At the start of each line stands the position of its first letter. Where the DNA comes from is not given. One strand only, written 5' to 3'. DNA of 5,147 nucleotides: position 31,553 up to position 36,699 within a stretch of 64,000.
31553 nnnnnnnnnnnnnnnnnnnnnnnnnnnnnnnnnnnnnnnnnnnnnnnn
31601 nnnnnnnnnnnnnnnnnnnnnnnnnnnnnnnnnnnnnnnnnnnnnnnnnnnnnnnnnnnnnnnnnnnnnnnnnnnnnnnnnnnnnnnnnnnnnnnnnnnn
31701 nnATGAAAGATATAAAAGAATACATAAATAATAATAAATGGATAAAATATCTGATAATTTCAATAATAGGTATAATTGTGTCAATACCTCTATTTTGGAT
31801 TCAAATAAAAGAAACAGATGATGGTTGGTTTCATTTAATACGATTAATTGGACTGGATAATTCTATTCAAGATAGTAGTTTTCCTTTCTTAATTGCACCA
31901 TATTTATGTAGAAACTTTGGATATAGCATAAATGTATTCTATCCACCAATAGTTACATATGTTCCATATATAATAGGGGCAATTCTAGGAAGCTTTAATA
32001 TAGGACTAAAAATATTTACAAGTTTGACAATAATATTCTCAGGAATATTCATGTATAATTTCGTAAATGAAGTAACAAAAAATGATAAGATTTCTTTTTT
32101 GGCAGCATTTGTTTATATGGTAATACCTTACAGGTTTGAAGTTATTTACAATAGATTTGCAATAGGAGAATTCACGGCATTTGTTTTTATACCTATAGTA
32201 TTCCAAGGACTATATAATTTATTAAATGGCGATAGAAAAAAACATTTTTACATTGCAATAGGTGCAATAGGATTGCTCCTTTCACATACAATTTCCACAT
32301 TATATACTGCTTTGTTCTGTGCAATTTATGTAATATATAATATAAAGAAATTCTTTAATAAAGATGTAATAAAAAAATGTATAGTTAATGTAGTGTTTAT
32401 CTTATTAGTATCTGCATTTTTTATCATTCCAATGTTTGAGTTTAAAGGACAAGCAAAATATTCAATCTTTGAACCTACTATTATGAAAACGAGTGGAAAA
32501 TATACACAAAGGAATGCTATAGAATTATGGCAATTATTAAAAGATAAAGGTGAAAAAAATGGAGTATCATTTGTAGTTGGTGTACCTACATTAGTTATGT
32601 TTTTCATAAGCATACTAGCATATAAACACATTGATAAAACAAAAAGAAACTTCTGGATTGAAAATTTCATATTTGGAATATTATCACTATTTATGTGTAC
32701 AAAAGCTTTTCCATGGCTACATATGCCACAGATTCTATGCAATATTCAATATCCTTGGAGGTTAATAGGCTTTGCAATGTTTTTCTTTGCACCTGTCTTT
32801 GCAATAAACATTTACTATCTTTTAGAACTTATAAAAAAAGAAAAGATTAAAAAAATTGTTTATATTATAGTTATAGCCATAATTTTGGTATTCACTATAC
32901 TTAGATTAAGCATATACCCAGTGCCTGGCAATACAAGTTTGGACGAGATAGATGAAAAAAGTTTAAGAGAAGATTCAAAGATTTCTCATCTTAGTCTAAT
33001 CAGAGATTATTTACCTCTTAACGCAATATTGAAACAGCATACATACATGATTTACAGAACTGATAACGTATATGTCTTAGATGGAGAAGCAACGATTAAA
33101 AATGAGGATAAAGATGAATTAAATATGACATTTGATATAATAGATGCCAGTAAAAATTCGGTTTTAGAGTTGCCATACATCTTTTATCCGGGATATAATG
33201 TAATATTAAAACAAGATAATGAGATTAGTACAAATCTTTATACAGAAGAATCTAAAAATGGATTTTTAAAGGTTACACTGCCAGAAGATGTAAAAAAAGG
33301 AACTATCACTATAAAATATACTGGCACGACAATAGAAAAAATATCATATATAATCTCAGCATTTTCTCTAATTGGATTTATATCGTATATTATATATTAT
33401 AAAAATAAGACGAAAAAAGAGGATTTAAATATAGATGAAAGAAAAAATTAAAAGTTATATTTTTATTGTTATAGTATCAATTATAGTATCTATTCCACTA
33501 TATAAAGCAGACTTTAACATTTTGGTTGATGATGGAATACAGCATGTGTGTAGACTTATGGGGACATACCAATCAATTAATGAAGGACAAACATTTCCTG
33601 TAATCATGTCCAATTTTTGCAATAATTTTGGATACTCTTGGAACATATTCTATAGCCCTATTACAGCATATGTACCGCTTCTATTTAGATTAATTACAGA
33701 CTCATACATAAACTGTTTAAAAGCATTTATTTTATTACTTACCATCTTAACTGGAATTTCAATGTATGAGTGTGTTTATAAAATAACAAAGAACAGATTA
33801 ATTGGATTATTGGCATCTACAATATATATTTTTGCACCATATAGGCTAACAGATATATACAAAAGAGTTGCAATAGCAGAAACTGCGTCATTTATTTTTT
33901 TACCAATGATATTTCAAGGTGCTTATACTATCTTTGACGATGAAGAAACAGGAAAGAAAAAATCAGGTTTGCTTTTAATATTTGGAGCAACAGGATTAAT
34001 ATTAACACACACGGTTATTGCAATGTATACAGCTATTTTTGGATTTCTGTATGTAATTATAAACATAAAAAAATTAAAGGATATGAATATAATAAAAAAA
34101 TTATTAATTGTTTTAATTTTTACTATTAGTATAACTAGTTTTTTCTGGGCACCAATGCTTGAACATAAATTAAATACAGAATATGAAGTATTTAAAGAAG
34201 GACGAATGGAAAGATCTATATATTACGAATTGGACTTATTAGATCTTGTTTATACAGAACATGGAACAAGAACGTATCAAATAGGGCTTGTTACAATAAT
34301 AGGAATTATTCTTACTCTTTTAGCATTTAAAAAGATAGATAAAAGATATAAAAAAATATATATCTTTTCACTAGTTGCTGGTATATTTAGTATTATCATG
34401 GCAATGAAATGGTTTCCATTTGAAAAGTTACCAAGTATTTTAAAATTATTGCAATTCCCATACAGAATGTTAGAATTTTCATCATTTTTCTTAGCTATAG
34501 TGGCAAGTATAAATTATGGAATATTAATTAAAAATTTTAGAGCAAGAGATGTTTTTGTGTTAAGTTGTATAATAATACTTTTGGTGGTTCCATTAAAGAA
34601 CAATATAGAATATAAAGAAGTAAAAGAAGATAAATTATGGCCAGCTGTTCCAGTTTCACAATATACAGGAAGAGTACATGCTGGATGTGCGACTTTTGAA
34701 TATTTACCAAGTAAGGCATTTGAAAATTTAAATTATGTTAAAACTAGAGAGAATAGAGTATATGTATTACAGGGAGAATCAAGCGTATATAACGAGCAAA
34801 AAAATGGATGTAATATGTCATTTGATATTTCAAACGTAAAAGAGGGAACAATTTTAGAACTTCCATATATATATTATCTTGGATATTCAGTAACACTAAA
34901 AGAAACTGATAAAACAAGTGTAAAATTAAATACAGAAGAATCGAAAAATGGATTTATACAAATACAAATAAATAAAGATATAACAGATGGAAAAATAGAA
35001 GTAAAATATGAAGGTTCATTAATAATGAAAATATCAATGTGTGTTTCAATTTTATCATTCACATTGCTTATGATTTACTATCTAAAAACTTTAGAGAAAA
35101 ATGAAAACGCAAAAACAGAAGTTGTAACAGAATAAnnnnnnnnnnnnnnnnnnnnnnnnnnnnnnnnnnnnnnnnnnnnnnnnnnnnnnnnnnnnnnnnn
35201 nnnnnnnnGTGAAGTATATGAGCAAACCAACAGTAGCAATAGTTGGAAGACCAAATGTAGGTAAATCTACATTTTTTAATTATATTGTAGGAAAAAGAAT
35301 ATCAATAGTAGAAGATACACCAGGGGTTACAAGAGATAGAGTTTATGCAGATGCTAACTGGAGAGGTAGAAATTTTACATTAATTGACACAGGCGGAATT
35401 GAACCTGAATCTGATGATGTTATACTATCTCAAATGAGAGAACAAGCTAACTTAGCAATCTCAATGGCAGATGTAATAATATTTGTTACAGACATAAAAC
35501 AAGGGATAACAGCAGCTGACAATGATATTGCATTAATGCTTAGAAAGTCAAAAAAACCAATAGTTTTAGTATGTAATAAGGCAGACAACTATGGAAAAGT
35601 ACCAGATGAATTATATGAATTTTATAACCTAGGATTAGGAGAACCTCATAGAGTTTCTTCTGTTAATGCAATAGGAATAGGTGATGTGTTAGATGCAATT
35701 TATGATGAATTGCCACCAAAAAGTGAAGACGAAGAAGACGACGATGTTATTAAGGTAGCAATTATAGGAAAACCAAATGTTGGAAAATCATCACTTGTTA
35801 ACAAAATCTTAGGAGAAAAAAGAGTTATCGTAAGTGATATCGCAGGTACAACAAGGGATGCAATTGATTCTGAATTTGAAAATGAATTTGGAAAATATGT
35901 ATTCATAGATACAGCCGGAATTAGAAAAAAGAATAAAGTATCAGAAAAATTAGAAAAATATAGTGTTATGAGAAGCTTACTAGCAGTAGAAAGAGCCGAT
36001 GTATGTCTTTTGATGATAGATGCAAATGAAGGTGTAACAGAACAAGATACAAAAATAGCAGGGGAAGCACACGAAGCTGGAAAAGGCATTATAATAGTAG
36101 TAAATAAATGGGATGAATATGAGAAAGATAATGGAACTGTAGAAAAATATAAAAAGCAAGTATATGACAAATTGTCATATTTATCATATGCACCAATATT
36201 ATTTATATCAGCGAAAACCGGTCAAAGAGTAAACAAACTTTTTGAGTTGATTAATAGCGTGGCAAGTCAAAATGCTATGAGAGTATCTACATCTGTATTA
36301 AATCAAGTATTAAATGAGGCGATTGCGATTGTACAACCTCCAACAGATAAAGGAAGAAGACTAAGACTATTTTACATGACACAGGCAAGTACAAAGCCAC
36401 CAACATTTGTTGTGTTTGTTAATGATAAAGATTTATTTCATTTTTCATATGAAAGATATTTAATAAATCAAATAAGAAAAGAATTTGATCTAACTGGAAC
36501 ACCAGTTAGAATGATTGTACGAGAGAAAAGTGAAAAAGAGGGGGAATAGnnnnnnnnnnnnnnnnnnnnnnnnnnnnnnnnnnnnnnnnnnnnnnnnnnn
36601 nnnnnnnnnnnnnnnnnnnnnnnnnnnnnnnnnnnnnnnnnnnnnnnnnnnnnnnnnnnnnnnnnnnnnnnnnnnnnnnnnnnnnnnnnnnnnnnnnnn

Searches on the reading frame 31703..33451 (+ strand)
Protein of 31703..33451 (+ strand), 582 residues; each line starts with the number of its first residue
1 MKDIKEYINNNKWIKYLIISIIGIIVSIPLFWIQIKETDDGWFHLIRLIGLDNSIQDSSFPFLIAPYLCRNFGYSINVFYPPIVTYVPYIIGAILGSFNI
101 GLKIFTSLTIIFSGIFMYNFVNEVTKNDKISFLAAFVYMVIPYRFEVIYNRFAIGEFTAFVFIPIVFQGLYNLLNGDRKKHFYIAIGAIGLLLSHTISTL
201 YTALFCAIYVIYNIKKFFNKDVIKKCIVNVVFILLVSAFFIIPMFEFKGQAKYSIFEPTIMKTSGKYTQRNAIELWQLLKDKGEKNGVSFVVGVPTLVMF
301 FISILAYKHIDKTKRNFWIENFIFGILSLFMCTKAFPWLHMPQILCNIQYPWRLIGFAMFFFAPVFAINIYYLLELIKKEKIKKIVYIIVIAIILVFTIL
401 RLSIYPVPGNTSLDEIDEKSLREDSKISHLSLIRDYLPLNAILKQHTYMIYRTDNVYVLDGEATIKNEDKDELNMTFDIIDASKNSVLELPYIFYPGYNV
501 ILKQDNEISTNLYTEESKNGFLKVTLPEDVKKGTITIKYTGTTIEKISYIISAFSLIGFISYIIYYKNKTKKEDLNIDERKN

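Call 21: search_protein_families(library=pfam, proteins=[window:31703-33451:+], max_evalue=0.001)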
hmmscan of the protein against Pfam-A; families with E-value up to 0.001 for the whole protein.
window:31703-33451:+ (582 aa): 1 family
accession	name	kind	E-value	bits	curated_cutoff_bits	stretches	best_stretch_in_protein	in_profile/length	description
PF20176.3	DUF6541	-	1.2e-06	27.5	29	1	134-379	219-458/646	Family of unknown function (DUF6541)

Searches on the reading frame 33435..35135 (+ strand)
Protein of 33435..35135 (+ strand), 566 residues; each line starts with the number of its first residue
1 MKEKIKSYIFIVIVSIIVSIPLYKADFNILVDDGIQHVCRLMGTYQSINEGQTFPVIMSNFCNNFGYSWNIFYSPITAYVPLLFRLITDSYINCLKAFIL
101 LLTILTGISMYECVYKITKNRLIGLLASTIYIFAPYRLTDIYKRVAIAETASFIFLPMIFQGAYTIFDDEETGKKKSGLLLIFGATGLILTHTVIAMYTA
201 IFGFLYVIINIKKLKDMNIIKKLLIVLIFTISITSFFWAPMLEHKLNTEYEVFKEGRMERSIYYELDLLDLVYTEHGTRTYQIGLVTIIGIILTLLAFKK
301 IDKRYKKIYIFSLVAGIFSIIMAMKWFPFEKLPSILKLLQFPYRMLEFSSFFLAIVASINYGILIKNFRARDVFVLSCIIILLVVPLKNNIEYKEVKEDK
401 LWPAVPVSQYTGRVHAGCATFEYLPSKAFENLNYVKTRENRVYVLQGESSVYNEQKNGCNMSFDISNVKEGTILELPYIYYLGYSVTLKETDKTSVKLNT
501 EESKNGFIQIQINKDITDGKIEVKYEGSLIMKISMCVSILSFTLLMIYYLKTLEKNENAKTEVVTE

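Call 21: search_protein_families(library=pfam, proteins=[window:33435-35135:+], max_evalue=0.001)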
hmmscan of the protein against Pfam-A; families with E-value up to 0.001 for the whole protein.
window:33435-35135:+ (566 aa): 1 family
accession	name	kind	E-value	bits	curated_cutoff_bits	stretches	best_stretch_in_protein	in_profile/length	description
PF20176.3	DUF6541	-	9.3e-05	21.3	29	1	106-294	194-388/646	Family of unknown function (DUF6541)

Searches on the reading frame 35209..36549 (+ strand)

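Call 21: search_protein_families(library=pfam, proteins=[window:35209-36549:+], max_evalue=0.001)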
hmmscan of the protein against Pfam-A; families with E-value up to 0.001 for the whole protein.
window:35209-36549:+ (446 aa): 15 families
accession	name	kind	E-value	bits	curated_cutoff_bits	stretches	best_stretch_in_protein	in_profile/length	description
PF01926.29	MMR_HSR1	-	7.1e-61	203.7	21.9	2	8-124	1-113/113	50S ribosome-binding GTPase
PF14714.11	KH_dom-like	-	1.4e-35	121.9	27.3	1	358-438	1-81/81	KH-domain-like of EngA bacterial GTPase enzymes, C-terminal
PF02421.24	FeoB_N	-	2e-27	96.1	27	2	182-346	2-154/156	Ferrous iron transport protein B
PF00009.33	GTP_EFTU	-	5.7e-27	94.9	26.5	2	180-351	3-185/188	Elongation factor Tu GTP binding domain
PF00350.29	Dynamin_N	-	3.3e-17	63.5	27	0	9-38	1-30/168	Dynamin family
PF04548.22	AIG1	-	9.3e-15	55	27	2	183-316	3-139/212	AIG1 family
PF03193.22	RsgA_GTPase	-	5.7e-10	39.7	30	0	183-214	109-140/174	RsgA GTPase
PF08477.19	Roc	-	1.7e-08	35.1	27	0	9-126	2-119/119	Ras of Complex, Roc, domain of DAPkinase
PF00071.28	Ras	-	3.3e-08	33.7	21.6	1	182-348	1-156/162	Ras family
PF13479.12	AAA_24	-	4.5e-05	23.8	27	0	181-225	3-44/195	AAA domain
PF09439.16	SRPRB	-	7.1e-05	22.7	25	0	5-127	2-121/178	Signal recognition particle receptor beta subunit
PF00005.33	ABC_tran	-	0.00016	22.8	25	0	7-30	12-35/137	ABC transporter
PF19263.5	DUF5906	-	0.00022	22.3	27.6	0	12-60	2-53/114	Family of unknown function (DUF5906)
PF13238.12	AAA_18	-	0.00079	20.3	29.4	0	9-122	1-99/128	AAA domain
PF10662.15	PduV-EutP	-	0.00089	19.5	21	0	86-163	63-140/143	Ethanolamine utilisation - propanediol utilisation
